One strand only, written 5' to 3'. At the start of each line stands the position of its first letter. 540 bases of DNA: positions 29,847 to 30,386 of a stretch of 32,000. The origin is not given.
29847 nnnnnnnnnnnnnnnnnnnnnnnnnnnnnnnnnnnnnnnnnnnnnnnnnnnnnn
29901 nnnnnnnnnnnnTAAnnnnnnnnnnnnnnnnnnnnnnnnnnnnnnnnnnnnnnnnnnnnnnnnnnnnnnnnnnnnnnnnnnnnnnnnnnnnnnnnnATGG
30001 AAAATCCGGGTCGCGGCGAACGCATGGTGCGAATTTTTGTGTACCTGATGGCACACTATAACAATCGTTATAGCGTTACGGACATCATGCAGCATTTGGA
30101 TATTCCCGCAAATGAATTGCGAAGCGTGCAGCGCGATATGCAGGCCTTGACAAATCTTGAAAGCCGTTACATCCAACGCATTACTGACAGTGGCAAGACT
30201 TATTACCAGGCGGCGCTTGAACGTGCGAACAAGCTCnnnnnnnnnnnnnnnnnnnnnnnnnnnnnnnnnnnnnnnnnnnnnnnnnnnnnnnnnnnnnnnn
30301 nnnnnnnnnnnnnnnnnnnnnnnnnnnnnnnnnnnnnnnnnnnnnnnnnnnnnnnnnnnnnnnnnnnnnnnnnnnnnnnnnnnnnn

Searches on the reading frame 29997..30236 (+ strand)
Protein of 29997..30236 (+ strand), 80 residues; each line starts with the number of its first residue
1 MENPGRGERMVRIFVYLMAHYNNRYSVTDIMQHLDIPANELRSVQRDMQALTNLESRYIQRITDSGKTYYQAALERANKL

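Call 41: search_solved_structures(query=A3, max_evalue=10, show_alignments=5)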
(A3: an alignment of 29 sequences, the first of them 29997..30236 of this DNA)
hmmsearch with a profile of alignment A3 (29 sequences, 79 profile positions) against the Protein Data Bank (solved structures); distinct sequences matched with E-value up to 10: 5.
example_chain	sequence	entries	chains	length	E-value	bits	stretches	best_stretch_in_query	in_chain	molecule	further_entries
2qyo_A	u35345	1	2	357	0.024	17.6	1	17-53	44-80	O-methyltransferase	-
2vqc_A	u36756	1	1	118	0.12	15.3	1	13-71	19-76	HYPOTHETICAL 13.2 KDA PROTEIN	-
6xl5_G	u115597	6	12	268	0.15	15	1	25-76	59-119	MerR family transcriptional regulator EcmrR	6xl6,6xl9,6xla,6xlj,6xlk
1fp2_A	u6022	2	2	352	0.44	13.5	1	17-53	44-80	ISOFLAVONE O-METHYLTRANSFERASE | Isoflavone-7-O-methyltransferase 8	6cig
9wh1_B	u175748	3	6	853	1.1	12.3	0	11-36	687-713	DNA polymerase theta (Helicase domain only)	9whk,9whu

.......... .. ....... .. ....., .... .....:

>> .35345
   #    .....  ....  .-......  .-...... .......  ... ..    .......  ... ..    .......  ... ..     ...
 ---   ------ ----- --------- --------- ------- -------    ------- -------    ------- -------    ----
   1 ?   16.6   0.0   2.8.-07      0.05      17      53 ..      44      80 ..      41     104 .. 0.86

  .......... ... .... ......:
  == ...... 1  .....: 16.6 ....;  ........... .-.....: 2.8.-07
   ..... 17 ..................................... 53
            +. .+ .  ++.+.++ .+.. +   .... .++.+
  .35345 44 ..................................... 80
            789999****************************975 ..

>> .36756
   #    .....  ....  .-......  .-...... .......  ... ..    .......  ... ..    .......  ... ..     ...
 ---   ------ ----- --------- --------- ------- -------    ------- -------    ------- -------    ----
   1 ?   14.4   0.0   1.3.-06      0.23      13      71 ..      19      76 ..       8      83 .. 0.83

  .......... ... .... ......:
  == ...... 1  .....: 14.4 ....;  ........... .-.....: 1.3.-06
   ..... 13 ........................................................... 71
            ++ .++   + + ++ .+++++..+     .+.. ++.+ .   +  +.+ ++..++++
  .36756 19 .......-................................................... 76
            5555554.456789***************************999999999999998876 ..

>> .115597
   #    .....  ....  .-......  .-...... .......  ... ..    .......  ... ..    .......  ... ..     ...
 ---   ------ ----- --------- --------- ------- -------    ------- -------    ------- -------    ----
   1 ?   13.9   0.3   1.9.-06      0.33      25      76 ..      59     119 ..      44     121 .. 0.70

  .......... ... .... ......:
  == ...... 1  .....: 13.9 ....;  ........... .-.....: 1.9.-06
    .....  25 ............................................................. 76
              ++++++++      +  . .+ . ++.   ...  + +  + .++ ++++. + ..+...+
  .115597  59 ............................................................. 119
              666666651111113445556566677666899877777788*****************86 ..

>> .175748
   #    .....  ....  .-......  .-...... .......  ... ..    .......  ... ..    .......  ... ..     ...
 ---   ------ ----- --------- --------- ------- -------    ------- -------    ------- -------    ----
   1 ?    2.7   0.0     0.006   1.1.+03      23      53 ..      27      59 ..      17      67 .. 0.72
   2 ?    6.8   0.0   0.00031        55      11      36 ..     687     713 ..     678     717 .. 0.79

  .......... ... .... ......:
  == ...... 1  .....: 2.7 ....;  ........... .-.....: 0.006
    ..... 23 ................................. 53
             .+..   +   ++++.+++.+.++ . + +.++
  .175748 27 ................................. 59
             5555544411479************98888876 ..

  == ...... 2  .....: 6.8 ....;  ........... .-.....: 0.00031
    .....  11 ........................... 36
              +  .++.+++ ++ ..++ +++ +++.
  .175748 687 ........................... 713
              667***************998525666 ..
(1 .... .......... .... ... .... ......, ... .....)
